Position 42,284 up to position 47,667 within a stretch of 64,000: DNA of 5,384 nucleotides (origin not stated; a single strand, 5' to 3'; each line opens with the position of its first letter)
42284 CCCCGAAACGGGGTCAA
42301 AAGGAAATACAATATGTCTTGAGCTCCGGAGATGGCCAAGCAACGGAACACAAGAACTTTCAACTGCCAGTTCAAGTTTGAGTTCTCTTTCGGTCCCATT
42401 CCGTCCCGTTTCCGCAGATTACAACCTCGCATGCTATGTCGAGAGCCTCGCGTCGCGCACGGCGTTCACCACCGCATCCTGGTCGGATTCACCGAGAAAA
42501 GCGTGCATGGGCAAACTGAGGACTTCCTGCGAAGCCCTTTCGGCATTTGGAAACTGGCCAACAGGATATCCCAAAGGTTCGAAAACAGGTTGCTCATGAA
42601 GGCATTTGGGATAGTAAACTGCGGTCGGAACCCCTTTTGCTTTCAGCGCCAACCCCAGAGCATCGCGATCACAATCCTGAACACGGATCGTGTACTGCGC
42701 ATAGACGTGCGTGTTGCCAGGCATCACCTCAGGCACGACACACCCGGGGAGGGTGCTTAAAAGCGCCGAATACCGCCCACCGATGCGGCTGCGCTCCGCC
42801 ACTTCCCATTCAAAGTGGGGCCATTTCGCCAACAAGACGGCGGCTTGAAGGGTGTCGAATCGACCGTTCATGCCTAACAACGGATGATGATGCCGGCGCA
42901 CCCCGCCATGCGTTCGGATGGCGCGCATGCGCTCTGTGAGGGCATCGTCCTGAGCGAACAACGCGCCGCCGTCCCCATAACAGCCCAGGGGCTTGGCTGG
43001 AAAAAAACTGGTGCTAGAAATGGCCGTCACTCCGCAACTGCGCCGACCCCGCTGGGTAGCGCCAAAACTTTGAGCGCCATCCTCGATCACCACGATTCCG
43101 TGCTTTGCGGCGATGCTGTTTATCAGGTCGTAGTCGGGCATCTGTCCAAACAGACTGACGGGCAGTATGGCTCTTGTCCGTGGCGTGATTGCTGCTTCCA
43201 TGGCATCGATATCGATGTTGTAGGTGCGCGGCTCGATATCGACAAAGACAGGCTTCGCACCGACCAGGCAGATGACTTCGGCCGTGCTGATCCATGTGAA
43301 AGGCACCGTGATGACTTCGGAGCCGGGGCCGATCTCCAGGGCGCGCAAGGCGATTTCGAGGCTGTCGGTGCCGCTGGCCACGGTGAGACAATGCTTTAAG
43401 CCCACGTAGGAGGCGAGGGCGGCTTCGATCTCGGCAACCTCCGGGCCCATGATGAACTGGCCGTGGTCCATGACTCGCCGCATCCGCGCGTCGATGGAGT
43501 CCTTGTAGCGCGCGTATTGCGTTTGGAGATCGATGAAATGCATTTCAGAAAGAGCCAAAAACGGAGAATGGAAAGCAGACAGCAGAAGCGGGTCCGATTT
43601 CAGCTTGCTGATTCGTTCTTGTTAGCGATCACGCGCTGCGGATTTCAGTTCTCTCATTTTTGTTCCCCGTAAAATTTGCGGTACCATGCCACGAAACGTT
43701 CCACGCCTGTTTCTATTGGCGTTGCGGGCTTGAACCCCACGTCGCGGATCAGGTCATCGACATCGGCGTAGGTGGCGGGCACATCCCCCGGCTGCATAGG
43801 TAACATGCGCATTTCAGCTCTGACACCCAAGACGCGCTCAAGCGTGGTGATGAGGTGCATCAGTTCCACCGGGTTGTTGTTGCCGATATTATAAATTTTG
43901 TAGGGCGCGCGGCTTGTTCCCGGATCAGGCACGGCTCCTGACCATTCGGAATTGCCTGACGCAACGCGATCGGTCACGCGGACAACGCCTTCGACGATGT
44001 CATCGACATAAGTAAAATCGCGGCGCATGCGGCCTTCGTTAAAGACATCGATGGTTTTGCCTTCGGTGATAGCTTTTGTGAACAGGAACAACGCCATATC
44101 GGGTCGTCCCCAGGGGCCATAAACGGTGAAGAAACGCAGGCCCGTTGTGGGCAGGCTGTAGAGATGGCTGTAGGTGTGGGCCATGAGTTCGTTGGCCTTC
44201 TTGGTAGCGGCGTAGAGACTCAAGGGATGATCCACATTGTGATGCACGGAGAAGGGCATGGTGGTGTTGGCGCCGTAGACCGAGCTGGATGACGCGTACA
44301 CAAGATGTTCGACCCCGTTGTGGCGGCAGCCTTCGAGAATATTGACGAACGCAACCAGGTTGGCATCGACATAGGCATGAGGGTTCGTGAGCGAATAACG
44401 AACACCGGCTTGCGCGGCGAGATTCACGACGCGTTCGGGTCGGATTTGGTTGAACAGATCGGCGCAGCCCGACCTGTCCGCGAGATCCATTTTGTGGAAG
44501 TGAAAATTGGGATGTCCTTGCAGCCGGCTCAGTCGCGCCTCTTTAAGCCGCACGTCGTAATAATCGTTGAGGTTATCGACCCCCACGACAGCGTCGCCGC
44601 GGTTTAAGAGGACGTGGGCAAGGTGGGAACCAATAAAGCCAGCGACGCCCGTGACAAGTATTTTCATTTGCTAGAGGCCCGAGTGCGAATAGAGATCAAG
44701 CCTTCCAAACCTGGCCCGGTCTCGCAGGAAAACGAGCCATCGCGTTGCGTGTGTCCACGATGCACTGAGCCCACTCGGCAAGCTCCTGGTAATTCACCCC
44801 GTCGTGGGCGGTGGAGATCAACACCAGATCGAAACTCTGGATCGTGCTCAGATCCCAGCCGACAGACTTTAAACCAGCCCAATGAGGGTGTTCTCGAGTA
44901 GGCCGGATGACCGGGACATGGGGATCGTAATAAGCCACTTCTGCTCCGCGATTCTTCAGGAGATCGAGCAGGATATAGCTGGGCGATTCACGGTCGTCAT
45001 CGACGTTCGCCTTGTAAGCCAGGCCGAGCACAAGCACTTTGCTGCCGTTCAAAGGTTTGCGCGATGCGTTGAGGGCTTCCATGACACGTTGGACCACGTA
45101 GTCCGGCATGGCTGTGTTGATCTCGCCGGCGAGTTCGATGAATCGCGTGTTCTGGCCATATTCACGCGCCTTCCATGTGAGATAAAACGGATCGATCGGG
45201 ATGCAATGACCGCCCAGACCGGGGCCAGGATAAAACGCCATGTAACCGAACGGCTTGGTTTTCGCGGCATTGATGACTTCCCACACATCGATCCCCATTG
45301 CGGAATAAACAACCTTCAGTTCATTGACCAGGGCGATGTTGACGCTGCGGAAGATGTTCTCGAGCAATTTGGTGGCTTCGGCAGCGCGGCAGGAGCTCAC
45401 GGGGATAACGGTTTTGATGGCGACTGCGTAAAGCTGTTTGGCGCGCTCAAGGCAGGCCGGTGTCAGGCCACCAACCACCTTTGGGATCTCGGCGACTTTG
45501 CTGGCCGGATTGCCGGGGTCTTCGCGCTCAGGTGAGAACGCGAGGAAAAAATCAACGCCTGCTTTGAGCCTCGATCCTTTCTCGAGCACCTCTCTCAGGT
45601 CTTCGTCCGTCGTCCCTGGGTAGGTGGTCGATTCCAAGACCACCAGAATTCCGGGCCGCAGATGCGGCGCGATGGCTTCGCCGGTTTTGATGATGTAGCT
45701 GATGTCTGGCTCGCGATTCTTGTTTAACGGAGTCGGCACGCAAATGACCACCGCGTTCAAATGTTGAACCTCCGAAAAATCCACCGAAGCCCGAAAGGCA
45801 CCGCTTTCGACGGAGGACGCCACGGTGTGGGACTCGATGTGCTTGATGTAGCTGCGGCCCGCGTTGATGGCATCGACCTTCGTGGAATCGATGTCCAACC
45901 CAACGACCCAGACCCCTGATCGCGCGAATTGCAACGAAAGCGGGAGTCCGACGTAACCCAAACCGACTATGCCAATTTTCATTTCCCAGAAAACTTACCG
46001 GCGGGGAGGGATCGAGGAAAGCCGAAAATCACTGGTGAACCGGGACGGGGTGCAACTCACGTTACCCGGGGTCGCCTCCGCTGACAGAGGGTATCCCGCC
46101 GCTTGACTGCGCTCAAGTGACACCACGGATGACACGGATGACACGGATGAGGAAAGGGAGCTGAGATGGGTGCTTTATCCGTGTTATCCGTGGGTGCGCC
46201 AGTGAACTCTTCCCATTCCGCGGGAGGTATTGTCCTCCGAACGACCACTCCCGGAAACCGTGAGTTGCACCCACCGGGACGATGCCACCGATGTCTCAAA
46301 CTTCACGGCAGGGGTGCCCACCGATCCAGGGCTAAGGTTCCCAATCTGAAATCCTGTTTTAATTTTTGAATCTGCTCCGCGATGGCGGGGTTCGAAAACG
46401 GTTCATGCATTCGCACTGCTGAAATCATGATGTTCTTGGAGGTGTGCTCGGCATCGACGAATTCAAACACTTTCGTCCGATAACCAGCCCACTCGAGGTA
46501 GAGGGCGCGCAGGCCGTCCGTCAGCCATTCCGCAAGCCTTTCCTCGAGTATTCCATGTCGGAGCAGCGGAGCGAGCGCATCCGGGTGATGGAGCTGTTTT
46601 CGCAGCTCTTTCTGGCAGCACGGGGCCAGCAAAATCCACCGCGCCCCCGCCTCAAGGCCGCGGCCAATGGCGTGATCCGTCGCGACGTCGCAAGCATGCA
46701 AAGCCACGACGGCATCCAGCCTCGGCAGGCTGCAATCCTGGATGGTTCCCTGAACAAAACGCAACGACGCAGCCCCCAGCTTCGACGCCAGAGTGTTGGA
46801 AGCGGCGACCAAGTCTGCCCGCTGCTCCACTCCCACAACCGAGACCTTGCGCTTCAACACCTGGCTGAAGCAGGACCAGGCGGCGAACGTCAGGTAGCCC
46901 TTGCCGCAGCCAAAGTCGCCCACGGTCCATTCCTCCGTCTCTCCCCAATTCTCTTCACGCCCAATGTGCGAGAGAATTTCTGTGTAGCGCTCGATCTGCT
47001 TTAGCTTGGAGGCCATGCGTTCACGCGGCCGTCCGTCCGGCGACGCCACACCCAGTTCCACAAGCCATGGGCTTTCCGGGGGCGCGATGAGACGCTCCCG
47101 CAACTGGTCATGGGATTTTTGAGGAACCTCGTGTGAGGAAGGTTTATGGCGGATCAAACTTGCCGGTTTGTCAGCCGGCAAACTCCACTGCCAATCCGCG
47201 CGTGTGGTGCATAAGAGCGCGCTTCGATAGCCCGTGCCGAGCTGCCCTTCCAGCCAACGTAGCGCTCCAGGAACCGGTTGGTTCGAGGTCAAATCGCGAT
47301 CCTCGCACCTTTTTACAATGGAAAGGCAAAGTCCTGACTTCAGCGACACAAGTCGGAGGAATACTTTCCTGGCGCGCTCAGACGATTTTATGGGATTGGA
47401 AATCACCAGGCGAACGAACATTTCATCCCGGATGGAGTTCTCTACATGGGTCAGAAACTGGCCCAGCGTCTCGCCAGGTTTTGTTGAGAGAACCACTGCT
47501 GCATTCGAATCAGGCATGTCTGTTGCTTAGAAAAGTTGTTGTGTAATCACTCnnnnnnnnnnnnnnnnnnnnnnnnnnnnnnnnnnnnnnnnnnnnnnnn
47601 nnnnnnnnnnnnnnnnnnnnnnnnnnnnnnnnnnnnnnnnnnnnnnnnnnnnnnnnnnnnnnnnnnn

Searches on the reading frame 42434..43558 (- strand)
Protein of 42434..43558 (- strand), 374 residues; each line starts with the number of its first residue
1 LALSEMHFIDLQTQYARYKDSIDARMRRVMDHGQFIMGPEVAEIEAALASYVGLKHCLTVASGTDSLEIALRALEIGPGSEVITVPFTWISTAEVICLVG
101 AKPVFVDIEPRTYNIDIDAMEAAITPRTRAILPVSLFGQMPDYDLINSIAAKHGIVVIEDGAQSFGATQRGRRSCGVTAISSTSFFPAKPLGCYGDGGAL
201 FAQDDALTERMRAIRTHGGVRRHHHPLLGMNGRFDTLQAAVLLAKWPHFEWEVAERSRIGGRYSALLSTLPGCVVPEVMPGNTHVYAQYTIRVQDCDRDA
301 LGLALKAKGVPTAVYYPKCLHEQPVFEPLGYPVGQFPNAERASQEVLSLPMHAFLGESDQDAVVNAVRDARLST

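Call 7: search_protein_families(library=pfam, proteins=[window:42434-43558:-], max_evalue=0.001)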
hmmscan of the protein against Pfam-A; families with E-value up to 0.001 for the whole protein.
window:42434-43558:- (374 aa): 5 families
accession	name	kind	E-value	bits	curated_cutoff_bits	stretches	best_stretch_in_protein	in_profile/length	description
PF01041.23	DegT_DnrJ_EryC1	-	1.3e-111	373.8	19.8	1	20-368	5-360/360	DegT/DnrJ/EryC1/StrS aminotransferase family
PF00155.27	Aminotran_1_2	-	1.5e-09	38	19.7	1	41-219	44-249/361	Aminotransferase class I and II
PF01212.27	Beta_elim_lyase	-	2.2e-05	24.4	27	1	29-219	22-228/288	Beta-eliminating lyase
PF01053.26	Cys_Met_Meta_PP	-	0.00012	21.2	27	1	37-170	50-183/381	Cys/Met metabolism PLP-dependent enzyme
PF00266.25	Aminotran_5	-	0.00014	21.4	21.5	1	43-181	47-198/371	Aminotransferase class-V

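Call 74: search_solved_structures(query=window:42434-43558:-, max_evalue=1e-20)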
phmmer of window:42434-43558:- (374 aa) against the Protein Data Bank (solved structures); distinct sequences matched with E-value up to 1e-20: 52.
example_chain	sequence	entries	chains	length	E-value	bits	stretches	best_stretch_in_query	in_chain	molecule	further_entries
3nyu_A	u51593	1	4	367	1.6e-120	405.3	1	7-359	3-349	Aminotransferase WbpE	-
3nu7_A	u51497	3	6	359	1.7e-120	405.3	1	7-358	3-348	Aminotransferase WbpE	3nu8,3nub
3nys_A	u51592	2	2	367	1.1e-119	402.6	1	7-359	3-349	Aminotransferase WbpE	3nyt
8e75_A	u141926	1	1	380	7.1e-113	380.2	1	6-365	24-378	DegT/DnrJ/EryC1/StrS aminotransferase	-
8e77_A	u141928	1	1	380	7.2e-113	380.2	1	6-365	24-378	DegT/DnrJ/EryC1/StrS aminotransferase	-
4qgr_A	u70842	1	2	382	7.7e-92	311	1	5-368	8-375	DegT/DnrJ/EryC1/StrS aminotransferase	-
7b0d_A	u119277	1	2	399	2e-80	273.5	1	7-367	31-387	Glutamine--scyllo-inositol transaminase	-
2oga_A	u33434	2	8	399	1.6e-77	263.9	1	6-369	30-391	Transaminase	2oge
3frk_A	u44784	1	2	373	1.1e-66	228.2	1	20-365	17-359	QdtB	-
3bn1_A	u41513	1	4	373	2.4e-60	207.4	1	37-367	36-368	Perosamine synthetase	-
3dr7_A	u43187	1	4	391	2.7e-60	207.2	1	37-367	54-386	Putative perosamine synthetase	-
3dr4_A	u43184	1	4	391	8.6e-60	205.6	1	37-367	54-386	Putative perosamine synthetase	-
7n63_A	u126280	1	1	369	3.7e-57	196.9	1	7-358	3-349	Putative aminotransferase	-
4lc3_A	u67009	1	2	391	1.5e-54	188.3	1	28-368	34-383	Putative UDP-4-amino-4-deoxy-l-arabinose--oxoglutarate aminotransferase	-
3uwc_A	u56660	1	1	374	1.5e-51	178.5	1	12-371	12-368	Nucleotide-sugar aminotransferase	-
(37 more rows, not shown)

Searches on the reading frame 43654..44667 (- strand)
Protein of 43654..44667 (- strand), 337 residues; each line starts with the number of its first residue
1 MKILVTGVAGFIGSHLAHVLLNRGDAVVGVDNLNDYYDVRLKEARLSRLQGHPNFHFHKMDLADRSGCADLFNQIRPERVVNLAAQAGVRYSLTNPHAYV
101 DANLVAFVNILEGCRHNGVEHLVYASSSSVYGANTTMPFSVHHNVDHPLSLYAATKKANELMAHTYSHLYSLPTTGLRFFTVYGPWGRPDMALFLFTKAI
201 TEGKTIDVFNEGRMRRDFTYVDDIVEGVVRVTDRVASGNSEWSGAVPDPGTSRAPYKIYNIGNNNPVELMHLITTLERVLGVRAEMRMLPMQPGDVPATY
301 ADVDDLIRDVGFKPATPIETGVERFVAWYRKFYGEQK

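Call 7: search_protein_families(library=pfam, proteins=[window:43654-44667:-], max_evalue=0.001)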
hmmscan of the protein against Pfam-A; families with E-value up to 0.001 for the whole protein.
window:43654-44667:- (337 aa): 8 families
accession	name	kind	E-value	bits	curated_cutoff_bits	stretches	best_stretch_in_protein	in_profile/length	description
PF01370.27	Epimerase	-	1.1e-57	195.7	20.9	1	3-240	1-233/240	NAD dependent epimerase/dehydratase family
PF16363.11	GDP_Man_Dehyd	-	8.5e-53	180.4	27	1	4-324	1-331/332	GDP-mannose 4,6 dehydratase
PF04321.23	RmlD_sub_bind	-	1.7e-19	70.4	27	1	1-241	1-206/287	RmlD substrate binding domain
PF01073.25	3Beta_HSD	-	1.9e-16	60.3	22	1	4-288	1-277/280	3-beta hydroxysteroid dehydrogenase/isomerase family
PF02719.21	Polysacc_synt_2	-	2.3e-10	40.6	20.2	1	3-234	1-219/293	Polysaccharide biosynthesis protein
PF00106.31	adh_short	-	1.2e-05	25.3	26.6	1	3-111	3-116/195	short chain dehydrogenase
PF07993.18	NAD_binding_4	-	0.00011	21.8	20.1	0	5-27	1-23/258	Male sterility protein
PF13460.12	NAD_binding_10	-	0.00013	22.4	27.2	1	7-160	1-129/184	NAD(P)H-binding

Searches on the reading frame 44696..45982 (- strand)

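Call 7: search_protein_families(library=pfam, proteins=[window:44696-45982:-], max_evalue=0.001)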
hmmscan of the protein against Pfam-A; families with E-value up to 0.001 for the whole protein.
window:44696-45982:- (428 aa): 4 families
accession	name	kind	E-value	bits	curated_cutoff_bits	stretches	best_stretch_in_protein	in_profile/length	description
PF03721.20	UDPG_MGDP_dh_N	-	4.7e-44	150.6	27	1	1-182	1-185/187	UDP-glucose/GDP-mannose dehydrogenase family, NAD binding domain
PF00984.24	UDPG_MGDP_dh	-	2.4e-31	108.2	25.4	1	199-290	1-93/94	UDP-glucose/GDP-mannose dehydrogenase family, central domain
PF03720.21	UDPG_MGDP_dh_C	-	3.5e-19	69.5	30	1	317-415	1-101/103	UDP-glucose/GDP-mannose dehydrogenase family, UDP binding domain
PF03446.21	NAD_binding_2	-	6.7e-07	29.9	21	1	2-137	1-112/161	NAD binding domain of 6-phosphogluconate dehydrogenase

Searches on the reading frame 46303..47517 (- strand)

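Call 7: search_protein_families(library=pfam, proteins=[window:46303-47517:-], max_evalue=0.001)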
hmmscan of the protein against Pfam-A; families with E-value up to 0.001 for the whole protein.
window:46303-47517:- (404 aa): 5 families
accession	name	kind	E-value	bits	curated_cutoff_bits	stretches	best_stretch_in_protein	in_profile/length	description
PF13679.12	Methyltransf_32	-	7.5e-33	113.9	27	1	171-308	2-143/143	Methyltransferase domain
PF13847.12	Methyltransf_31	-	1.7e-07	31.5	27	1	198-272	6-80/145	Methyltransferase domain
PF01135.25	PCMT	-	7.7e-06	26.3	20.3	1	199-257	77-131/210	Protein-L-isoaspartate(D-aspartate) O-methyltransferase (PCMT)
PF13649.12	Methyltransf_25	-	1.5e-05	26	27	1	201-289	3-87/97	Methyltransferase domain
PF05206.20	TRM13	-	2.5e-05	24.4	26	0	183-304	8-142/257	Methyltransferase TRM13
